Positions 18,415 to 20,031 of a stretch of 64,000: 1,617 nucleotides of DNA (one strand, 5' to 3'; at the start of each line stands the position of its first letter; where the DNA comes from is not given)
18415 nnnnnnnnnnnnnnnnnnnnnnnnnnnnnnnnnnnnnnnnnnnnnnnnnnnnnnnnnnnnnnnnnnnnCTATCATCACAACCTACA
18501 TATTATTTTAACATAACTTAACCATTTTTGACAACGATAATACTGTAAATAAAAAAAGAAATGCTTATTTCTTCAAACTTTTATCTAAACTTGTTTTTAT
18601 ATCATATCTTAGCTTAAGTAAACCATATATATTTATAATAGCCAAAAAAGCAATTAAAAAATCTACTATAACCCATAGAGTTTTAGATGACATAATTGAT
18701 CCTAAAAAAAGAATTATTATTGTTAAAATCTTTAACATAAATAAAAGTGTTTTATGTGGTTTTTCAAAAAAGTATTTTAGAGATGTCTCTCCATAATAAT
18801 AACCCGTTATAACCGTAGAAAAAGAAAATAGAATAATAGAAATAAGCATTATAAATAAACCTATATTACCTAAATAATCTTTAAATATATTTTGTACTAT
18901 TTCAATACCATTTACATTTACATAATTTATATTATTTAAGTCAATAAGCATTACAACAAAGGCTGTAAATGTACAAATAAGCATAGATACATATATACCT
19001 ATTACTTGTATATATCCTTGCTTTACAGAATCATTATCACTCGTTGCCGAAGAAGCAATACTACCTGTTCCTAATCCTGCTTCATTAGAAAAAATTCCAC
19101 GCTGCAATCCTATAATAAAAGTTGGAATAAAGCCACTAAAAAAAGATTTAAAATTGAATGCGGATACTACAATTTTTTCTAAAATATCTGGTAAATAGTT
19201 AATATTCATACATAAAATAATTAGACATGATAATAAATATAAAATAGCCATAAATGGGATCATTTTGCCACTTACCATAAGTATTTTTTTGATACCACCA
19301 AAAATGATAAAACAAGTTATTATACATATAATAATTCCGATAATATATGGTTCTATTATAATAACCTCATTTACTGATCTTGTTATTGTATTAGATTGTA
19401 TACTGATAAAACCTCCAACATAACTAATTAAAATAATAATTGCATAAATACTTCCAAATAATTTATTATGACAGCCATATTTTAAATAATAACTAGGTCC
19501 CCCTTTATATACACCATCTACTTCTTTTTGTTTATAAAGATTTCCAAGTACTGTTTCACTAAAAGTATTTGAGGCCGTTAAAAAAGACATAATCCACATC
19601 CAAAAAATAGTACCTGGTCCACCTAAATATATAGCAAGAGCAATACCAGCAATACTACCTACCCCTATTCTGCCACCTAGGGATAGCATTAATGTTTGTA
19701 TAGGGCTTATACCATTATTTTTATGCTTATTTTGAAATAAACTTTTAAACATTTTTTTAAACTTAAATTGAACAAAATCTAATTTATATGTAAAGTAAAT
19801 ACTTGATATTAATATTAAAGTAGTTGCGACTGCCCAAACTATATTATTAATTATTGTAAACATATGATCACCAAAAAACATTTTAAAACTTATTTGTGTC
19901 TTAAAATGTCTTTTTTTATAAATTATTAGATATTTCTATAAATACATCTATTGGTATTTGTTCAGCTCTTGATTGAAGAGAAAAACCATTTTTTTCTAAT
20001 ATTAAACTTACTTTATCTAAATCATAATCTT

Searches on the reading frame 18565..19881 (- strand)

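Call 80: search_protein_families(library=pfam, proteins=[window:18565-19881:-], max_evalue=0.00001)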
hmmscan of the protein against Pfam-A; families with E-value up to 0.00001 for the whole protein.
window:18565-19881:- (438 aa): 1 family
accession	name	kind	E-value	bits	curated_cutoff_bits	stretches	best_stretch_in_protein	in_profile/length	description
PF01235.23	Na_Ala_symp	-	1.7e-113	380.3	24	1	50-429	4-373/392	Sodium:alanine symporter family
